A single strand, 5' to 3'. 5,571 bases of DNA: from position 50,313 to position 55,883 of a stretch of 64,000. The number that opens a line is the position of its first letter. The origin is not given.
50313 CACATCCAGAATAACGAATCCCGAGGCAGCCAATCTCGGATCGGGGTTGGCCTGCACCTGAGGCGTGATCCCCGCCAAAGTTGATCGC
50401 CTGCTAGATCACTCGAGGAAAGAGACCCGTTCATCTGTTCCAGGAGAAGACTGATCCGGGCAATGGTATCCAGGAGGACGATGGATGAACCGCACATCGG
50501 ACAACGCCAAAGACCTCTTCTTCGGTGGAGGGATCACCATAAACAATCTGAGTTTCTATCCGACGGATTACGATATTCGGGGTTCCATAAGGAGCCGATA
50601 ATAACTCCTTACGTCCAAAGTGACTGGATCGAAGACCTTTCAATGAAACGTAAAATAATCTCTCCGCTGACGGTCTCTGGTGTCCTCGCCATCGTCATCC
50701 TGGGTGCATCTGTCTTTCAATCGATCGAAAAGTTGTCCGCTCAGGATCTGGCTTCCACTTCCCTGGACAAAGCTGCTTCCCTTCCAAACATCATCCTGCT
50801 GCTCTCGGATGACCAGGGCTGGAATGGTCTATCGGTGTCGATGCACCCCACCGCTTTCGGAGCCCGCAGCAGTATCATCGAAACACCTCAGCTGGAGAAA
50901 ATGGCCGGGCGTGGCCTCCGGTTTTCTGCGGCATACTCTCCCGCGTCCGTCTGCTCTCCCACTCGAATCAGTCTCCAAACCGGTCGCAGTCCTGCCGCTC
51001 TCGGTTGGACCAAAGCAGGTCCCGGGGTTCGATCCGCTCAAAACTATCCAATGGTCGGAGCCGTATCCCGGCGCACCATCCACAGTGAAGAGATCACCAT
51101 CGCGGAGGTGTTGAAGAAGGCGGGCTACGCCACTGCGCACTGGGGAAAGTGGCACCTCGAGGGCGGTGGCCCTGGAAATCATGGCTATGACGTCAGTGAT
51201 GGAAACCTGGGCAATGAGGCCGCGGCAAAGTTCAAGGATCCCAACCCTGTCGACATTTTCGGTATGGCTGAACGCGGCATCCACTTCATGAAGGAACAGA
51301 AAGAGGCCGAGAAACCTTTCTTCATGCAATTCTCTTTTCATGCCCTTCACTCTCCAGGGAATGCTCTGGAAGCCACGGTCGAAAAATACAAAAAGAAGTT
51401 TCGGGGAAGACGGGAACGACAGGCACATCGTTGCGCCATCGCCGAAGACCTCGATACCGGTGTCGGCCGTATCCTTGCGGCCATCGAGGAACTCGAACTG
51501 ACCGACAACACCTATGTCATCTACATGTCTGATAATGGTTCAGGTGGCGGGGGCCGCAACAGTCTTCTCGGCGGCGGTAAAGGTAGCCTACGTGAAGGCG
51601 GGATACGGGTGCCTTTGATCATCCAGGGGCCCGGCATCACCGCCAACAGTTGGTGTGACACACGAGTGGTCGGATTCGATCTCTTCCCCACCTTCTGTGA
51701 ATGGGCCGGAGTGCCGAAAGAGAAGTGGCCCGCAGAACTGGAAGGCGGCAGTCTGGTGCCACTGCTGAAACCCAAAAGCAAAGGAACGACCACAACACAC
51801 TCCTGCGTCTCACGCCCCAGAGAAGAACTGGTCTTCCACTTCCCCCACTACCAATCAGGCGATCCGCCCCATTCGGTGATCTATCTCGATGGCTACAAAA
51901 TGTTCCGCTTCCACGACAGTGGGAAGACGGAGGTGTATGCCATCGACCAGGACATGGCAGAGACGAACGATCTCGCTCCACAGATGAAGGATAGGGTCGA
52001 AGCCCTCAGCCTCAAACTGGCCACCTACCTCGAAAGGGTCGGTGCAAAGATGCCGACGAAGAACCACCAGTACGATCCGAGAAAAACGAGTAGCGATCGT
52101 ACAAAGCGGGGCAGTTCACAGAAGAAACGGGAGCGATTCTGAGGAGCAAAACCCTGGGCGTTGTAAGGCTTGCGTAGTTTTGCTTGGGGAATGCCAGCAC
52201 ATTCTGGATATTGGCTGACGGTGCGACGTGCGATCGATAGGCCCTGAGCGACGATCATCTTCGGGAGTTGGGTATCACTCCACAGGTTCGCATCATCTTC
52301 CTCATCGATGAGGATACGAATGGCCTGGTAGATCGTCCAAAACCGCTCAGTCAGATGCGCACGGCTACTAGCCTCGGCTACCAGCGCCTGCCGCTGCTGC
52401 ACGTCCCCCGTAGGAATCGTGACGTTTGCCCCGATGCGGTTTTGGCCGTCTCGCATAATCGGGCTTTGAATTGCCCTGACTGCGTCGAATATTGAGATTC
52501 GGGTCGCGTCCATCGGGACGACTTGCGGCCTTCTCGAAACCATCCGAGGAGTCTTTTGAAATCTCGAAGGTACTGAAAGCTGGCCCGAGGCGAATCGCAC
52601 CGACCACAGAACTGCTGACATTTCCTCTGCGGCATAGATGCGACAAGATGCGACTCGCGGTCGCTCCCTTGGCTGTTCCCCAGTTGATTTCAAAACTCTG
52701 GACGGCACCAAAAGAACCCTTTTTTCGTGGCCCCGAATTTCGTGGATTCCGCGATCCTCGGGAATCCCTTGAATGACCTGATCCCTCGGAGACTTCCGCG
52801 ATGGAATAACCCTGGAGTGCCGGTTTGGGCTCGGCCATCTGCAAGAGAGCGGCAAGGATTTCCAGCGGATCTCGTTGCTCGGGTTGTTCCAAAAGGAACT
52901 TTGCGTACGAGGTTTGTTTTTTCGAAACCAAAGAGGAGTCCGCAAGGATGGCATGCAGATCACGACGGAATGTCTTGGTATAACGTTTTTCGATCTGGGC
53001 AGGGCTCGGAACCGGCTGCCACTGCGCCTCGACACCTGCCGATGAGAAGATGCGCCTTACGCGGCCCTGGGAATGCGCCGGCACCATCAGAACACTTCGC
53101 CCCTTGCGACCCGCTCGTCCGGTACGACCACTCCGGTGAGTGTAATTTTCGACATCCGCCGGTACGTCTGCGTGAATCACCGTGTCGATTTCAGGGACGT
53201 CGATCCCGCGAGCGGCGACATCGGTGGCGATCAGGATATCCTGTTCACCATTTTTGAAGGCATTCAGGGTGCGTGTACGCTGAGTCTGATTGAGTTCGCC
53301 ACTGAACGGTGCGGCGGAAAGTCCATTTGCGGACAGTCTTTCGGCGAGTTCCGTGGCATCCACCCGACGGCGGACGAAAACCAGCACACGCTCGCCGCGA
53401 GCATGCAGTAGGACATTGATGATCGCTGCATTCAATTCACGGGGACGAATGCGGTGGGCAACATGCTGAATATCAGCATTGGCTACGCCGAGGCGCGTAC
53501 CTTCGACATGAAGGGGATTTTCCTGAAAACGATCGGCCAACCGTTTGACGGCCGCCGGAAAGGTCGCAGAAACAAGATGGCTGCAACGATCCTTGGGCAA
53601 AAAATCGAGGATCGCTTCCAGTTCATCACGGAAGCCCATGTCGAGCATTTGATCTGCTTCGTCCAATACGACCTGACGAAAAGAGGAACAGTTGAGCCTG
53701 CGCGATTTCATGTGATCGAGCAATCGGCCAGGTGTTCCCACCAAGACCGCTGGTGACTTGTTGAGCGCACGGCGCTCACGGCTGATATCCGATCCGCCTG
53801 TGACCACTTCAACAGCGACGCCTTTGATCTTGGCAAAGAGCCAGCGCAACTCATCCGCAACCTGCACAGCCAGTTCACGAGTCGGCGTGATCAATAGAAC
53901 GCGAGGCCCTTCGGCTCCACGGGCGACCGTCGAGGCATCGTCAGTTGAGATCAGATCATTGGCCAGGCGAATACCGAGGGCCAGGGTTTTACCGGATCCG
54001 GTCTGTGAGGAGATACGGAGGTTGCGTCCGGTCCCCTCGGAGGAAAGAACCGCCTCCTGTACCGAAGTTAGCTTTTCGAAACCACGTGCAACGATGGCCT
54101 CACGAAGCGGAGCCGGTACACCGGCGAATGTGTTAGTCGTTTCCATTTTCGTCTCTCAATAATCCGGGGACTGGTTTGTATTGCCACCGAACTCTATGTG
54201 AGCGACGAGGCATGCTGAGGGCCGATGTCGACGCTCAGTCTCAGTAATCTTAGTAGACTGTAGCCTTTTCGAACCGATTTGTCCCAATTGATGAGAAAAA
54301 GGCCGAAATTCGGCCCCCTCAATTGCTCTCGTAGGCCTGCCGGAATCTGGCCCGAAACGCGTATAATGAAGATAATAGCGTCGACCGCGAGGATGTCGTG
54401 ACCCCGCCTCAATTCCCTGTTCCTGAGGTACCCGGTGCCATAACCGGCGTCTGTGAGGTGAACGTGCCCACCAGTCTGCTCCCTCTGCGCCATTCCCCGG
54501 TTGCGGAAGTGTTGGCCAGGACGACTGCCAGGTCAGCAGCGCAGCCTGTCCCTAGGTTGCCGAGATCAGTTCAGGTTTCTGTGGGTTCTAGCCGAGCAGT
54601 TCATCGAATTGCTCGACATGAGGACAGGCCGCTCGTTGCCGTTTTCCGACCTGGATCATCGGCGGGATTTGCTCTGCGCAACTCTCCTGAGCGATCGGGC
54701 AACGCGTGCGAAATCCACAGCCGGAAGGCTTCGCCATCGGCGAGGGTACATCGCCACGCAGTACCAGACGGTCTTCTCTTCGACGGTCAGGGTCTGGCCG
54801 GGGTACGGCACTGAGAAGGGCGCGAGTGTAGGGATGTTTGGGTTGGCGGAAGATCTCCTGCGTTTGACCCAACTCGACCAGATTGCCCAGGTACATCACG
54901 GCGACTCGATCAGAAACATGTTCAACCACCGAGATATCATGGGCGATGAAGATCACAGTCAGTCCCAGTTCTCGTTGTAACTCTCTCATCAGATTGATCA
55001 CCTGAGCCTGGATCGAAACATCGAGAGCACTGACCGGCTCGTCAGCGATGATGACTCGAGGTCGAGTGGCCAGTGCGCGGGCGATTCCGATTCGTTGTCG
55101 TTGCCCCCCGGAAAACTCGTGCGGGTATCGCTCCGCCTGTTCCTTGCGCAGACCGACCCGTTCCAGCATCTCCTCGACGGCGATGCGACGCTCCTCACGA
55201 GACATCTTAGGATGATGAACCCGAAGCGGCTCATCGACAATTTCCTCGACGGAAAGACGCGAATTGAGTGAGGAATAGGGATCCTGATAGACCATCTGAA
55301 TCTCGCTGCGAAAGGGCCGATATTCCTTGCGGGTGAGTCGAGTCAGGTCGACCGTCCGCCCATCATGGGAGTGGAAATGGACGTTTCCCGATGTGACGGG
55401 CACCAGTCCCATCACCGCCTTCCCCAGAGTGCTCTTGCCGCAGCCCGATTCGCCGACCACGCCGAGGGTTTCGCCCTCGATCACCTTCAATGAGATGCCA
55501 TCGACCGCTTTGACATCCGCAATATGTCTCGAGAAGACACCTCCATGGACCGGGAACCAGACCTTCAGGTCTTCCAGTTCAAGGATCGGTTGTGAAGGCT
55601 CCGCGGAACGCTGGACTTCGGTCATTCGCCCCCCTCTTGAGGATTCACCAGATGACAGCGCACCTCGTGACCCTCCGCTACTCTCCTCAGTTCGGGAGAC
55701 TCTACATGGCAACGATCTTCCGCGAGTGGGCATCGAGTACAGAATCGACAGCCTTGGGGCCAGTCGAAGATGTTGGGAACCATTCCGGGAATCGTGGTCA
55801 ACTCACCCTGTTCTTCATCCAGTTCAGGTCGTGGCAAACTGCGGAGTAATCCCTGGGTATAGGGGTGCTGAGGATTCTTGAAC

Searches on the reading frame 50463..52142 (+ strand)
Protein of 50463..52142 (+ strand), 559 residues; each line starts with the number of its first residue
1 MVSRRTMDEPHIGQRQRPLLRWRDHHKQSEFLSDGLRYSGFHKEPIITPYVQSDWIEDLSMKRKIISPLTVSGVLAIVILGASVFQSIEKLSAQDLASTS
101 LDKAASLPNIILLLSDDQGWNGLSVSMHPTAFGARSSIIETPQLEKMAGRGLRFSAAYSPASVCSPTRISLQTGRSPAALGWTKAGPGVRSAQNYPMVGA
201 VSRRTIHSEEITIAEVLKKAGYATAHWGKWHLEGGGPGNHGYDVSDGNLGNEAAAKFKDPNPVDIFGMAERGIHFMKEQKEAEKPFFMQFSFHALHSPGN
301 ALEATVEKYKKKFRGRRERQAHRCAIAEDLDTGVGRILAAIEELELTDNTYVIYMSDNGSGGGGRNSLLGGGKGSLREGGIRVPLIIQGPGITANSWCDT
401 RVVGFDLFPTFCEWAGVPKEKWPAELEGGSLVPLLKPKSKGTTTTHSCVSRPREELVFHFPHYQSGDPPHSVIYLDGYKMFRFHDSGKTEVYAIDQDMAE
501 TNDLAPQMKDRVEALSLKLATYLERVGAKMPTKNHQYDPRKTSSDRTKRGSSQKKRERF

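Call 53: search_protein_families(library=pfam, proteins=[window:50463-52142:+], max_evalue=0.0001)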
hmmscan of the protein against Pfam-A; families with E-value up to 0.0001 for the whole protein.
window:50463-52142:+ (559 aa): 2 families
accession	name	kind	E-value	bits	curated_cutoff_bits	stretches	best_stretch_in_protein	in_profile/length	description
PF00884.28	Sulfatase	-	2.3e-44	152.4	25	1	108-417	1-301/301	Sulfatase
PF16347.10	SGSH_C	-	5.8e-09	36.7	29.3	1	377-515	12-144/154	N-sulphoglucosamine sulphohydrolase, C-terminal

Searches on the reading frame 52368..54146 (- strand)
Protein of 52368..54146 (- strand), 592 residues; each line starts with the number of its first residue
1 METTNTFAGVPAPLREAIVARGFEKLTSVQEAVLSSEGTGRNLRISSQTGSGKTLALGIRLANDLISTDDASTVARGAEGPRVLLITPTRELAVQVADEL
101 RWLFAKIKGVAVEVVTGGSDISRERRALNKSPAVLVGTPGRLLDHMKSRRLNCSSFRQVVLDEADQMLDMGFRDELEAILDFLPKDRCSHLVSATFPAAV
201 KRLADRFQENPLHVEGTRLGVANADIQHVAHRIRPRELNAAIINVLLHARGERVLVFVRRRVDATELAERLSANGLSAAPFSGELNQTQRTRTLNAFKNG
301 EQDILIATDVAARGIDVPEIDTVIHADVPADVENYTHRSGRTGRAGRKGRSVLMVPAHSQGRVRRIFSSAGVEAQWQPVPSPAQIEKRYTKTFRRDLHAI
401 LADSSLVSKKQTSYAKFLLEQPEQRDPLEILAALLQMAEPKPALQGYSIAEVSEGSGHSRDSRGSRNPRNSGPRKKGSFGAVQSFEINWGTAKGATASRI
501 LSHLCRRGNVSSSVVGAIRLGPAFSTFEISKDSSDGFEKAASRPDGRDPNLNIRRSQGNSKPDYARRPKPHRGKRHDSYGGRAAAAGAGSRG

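Call 53: search_protein_families(library=pfam, proteins=[window:52368-54146:-], max_evalue=0.0001)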
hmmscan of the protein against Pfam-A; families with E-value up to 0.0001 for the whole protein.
window:52368-54146:- (592 aa): 4 families
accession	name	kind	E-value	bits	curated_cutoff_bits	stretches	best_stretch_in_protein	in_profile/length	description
PF00270.35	DEAD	-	3.4e-39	134.7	26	1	27-202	1-166/167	DEAD/DEAH box helicase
PF00271.37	Helicase_C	-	1.2e-30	106.5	23.5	1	240-346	4-110/110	Helicase conserved C-terminal domain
PF03880.21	DbpA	-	3.1e-08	34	25.6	1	485-544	2-61/72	DbpA RNA binding domain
PF04851.21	ResIII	-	9.6e-06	26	22.5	1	41-183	24-150/164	Type III restriction enzyme, res subunit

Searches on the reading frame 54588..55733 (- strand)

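Call 53: search_protein_families(library=pfam, proteins=[window:54588-55733:-], max_evalue=0.0001)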
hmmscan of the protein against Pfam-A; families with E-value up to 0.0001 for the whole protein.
window:54588-55733:- (381 aa): 4 families
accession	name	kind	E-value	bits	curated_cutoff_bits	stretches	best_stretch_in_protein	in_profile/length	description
PF00005.33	ABC_tran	-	4e-32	112.1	25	1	78-234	2-136/137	ABC transporter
PF08352.17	oligo_HPY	-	4.9e-21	75.3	27.1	1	286-352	1-65/65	Oligopeptide/dipeptide transporter, C-terminal region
PF13304.12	AAA_21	-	1.3e-06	29.2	27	0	196-270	227-303/304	AAA domain, putative AbiEii toxin, Type IV TA system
PF02463.25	SMC_N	-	3.3e-05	23.8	40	1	89-279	26-211/220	RecF/RecN/SMC N terminal domain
